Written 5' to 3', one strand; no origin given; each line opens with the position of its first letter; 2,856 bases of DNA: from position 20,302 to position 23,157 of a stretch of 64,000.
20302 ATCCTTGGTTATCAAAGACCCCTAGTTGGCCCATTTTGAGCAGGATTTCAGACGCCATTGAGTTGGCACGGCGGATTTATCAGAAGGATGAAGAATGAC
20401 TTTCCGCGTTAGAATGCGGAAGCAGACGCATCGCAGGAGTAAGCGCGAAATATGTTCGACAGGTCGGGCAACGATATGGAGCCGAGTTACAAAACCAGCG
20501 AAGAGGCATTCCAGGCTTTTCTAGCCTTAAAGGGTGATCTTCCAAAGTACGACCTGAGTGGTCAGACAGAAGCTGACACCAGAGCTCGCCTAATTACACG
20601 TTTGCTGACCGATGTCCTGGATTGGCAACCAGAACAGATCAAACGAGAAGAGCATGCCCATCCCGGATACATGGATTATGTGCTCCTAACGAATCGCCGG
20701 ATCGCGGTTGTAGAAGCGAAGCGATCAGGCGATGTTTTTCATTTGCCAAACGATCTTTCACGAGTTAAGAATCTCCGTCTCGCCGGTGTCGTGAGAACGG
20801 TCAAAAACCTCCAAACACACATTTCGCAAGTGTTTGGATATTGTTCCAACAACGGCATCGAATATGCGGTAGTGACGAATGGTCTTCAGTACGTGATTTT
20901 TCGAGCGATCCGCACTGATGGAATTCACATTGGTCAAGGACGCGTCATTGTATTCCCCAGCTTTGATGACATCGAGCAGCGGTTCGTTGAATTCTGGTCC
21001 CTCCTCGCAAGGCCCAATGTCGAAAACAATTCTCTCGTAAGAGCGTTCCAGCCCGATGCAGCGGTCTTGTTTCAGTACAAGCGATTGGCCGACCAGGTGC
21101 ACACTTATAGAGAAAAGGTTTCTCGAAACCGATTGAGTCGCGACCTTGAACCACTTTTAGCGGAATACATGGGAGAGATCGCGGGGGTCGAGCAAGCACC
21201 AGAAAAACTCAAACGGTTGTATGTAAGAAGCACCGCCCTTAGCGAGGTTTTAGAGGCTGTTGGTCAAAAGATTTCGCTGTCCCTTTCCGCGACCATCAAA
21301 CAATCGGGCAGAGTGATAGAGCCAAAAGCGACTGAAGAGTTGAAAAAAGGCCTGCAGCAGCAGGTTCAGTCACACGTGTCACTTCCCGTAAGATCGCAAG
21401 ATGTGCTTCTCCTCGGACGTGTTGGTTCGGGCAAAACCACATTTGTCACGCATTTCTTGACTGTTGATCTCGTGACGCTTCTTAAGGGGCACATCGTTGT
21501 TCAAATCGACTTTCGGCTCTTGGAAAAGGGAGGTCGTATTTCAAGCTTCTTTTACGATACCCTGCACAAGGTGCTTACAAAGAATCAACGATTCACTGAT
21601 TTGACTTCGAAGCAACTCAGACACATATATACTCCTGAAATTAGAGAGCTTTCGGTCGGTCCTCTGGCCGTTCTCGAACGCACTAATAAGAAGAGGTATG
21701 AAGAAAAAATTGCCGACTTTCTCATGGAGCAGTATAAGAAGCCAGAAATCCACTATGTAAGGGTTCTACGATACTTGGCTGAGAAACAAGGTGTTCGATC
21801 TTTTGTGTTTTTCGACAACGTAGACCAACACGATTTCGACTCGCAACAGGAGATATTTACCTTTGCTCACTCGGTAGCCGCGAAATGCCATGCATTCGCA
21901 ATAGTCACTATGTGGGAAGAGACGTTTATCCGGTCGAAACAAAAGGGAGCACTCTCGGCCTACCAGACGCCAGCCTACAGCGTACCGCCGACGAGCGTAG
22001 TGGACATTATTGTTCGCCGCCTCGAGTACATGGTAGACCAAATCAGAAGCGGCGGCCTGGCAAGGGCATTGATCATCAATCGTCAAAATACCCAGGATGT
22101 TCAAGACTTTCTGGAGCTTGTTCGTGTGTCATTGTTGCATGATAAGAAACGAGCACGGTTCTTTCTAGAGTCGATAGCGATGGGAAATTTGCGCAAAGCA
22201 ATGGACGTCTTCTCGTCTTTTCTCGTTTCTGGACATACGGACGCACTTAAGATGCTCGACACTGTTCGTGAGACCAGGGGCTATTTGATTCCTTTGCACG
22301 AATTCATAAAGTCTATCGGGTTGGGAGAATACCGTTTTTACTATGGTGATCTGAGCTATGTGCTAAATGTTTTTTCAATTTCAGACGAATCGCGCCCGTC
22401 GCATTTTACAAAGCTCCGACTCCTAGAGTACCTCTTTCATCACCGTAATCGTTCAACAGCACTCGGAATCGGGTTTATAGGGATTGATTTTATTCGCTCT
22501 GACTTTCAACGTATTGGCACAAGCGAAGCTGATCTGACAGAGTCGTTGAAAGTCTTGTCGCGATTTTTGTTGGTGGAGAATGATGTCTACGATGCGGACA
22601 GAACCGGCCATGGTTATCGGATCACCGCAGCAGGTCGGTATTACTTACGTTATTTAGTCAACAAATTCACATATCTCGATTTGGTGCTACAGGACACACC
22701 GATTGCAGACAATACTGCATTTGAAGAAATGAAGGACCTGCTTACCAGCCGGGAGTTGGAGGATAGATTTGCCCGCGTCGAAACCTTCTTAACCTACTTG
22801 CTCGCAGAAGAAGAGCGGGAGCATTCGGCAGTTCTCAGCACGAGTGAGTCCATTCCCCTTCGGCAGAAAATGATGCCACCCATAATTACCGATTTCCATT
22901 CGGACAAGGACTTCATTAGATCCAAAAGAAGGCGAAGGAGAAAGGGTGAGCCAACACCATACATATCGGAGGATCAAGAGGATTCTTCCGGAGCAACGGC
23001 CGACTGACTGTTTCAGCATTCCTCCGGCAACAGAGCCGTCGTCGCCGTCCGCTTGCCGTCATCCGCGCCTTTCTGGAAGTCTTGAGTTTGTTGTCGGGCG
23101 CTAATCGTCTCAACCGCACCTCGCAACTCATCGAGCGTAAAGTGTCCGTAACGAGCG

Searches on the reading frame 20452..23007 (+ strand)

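Call 11: search_protein_families(library=pfam, proteins=[window:20452-23007:+], max_evalue=0.01)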
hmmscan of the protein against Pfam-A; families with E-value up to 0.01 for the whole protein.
window:20452-23007:+ (851 aa): 2 families
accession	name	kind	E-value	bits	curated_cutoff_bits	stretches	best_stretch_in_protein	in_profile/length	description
PF13191.12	AAA_16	-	2.9e-05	25.1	32.6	1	313-475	19-159/167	AAA ATPase domain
PF13588.12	HSDR_N_2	-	0.0024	18.4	25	0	116-152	60-96/110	Type I restriction enzyme R protein N terminus (HSDR_N)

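Call 44: search_protein_families(library=phrogs, proteins=[window:20452-23007:+], max_evalue=0.01)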
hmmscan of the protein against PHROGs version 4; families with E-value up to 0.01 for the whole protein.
window:20452-23007:+ (851 aa): 2 families
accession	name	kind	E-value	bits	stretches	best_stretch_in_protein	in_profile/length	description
phrog_14719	-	unknown function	3e-102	344.2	1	19-808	7-805/833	-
phrog_17239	-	unknown function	2.7e-06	27.9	1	120-153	91-124/259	-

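Call 45: search_protein_families(library=padloc, proteins=[window:20452-23007:+], max_evalue=0.01)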
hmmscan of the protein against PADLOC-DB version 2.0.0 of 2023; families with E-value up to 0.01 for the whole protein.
window:20452-23007:+ (851 aa): 0 families
